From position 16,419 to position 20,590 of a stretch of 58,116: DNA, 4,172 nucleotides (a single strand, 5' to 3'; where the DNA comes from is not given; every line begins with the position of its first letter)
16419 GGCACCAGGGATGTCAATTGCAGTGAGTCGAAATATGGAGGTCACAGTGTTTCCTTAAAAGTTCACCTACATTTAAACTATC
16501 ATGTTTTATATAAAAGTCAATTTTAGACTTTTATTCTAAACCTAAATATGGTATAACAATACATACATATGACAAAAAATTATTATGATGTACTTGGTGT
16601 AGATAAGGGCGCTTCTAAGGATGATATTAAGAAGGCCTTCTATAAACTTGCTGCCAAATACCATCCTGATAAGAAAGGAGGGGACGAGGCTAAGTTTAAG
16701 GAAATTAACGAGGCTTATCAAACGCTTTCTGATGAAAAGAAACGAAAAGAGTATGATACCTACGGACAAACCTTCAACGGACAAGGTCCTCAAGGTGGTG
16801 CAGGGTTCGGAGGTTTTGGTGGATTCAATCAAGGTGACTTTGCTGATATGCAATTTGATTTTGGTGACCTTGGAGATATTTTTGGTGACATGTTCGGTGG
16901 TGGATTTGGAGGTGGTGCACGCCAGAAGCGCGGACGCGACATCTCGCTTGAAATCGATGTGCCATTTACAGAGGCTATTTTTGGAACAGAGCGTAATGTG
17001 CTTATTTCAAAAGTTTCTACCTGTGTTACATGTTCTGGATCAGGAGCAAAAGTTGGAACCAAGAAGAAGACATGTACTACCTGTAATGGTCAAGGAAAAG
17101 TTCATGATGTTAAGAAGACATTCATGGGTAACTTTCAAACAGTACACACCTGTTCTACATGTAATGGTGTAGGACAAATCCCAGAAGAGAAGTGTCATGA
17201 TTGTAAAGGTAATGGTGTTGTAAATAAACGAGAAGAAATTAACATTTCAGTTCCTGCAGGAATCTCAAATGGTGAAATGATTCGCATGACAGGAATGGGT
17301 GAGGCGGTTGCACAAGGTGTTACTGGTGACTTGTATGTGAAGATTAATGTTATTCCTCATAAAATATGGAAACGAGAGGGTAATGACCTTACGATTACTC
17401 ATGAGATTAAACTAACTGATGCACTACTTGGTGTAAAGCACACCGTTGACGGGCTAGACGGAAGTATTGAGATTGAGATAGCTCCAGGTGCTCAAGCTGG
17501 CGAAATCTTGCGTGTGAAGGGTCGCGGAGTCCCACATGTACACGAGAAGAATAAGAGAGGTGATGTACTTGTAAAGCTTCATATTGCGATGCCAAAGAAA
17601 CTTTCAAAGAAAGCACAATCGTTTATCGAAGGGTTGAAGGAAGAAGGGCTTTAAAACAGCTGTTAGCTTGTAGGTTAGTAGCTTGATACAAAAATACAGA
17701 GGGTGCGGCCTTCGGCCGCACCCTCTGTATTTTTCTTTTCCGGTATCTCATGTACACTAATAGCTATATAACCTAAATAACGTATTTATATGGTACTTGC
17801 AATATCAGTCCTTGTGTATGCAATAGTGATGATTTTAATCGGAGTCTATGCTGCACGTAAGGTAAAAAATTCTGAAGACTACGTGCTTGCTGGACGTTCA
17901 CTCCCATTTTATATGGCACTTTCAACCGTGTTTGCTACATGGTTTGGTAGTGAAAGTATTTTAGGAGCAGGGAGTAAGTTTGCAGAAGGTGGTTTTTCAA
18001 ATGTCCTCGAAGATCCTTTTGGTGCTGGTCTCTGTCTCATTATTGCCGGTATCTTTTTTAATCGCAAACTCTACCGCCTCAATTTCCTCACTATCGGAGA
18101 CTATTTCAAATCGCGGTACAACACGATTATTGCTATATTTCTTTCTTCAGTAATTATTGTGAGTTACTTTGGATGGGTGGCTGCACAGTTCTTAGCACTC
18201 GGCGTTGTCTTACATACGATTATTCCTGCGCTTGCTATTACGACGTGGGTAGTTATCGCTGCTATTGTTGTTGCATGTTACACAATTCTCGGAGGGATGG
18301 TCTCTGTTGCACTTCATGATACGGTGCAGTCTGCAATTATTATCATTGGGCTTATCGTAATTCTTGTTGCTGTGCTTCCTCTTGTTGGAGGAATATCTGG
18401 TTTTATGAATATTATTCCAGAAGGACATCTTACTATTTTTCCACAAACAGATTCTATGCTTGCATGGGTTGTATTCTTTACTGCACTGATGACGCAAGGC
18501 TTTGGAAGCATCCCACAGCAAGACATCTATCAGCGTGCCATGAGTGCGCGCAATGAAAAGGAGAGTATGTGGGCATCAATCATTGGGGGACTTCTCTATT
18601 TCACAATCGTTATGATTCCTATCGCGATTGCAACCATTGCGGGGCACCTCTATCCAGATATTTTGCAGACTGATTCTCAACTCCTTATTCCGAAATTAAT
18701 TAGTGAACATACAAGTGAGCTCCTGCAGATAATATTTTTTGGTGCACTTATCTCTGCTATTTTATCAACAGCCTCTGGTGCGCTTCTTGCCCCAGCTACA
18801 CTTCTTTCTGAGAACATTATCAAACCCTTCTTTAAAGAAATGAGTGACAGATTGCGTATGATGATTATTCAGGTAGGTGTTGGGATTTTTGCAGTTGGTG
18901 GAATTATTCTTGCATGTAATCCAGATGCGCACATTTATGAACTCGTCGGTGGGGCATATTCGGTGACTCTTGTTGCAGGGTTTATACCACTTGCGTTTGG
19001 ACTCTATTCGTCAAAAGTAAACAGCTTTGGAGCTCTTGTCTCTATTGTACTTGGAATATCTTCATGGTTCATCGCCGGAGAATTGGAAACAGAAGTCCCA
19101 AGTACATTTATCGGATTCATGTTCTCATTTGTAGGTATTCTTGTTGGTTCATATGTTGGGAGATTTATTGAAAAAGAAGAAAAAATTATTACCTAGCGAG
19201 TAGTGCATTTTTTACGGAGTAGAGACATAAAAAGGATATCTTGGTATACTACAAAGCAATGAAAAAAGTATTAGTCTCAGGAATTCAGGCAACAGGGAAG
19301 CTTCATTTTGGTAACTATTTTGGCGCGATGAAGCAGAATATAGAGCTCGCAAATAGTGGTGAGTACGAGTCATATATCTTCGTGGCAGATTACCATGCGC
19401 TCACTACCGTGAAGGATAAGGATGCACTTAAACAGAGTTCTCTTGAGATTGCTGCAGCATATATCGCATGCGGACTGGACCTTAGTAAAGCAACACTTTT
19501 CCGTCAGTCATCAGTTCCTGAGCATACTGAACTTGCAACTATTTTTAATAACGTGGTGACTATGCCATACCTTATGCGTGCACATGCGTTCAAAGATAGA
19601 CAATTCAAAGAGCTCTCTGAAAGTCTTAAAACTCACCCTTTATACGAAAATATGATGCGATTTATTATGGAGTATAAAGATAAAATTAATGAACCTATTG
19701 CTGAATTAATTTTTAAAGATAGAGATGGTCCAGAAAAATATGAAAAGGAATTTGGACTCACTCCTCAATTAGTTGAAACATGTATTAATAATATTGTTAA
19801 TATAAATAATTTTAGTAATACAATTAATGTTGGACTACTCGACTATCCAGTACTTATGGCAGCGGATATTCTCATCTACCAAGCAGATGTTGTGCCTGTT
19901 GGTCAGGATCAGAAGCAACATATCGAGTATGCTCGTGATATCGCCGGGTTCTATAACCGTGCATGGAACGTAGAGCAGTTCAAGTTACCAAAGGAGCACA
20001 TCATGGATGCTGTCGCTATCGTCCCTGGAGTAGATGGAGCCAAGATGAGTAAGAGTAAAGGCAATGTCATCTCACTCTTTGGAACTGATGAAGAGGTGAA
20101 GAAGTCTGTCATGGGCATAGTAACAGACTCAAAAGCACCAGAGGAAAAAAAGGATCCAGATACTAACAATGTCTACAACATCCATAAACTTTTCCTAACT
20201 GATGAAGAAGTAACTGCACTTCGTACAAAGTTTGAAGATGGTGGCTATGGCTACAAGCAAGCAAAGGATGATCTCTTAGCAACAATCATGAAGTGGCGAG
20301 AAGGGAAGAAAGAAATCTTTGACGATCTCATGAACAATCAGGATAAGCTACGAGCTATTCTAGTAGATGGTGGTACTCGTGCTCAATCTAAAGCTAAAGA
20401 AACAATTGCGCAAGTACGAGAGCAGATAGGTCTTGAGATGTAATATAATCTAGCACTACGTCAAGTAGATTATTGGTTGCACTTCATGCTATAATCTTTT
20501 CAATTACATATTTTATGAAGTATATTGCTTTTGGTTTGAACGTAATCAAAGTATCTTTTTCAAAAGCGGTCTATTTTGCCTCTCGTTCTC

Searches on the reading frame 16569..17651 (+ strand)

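Call 15: search_protein_families(library=pfam, proteins=[window:16569-17651:+], max_evalue=0.001)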
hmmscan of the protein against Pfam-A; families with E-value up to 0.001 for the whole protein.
window:16569-17651:+ (361 aa): 3 families
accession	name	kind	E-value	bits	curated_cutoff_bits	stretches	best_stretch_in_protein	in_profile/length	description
PF01556.23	DnaJ_C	-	5.1e-40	137.4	26.6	1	126-342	2-152/152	DnaJ C terminal domain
PF00226.36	DnaJ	-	6.5e-25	87.5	27.8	1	4-63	1-63/63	DnaJ domain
PF00684.25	DnaJ_CXXCXGXG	-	4.1e-15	56.2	32.7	1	152-216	1-65/65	DnaJ central domain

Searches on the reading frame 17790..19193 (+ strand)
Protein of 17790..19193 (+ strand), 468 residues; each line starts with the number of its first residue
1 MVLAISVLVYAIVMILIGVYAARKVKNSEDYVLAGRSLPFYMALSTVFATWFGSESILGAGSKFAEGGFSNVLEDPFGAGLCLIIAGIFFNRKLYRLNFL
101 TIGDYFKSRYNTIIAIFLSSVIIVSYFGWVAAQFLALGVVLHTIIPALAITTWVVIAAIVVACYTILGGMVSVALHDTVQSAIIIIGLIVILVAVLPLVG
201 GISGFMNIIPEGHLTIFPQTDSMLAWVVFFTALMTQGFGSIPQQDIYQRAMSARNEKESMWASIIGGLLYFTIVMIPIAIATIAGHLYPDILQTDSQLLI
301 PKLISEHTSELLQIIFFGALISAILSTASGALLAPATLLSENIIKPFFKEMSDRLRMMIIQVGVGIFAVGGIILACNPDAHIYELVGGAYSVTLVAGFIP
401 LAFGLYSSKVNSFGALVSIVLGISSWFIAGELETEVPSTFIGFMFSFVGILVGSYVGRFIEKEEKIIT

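Call 15: search_protein_families(library=pfam, proteins=[window:17790-19193:+], max_evalue=0.001)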
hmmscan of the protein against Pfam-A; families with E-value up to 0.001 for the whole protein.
window:17790-19193:+ (468 aa): 1 family
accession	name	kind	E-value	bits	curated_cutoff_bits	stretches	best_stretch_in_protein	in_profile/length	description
PF00474.23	SSF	-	3.9e-40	138.4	22.8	1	31-422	1-406/406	Sodium:solute symporter family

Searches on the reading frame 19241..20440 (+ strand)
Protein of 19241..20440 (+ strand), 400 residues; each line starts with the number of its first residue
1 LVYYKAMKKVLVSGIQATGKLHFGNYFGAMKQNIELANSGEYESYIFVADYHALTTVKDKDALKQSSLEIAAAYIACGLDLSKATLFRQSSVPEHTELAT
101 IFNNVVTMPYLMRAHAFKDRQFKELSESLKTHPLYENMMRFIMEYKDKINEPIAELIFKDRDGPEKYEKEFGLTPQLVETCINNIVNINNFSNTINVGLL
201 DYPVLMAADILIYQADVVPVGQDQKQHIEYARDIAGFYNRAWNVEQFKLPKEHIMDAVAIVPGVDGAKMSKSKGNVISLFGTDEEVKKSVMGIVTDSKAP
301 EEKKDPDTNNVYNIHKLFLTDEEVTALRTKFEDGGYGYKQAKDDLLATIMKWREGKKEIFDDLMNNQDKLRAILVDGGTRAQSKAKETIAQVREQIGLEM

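Call 15: search_protein_families(library=pfam, proteins=[window:19241-20440:+], max_evalue=0.001)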
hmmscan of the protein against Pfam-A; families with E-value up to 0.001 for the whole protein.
window:19241-20440:+ (400 aa): 1 family
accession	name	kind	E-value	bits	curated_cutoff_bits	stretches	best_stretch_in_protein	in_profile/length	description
PF00579.31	tRNA-synt_1b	-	4.6e-56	190.7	21.1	2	190-348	127-286/292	tRNA synthetases class I (W and Y)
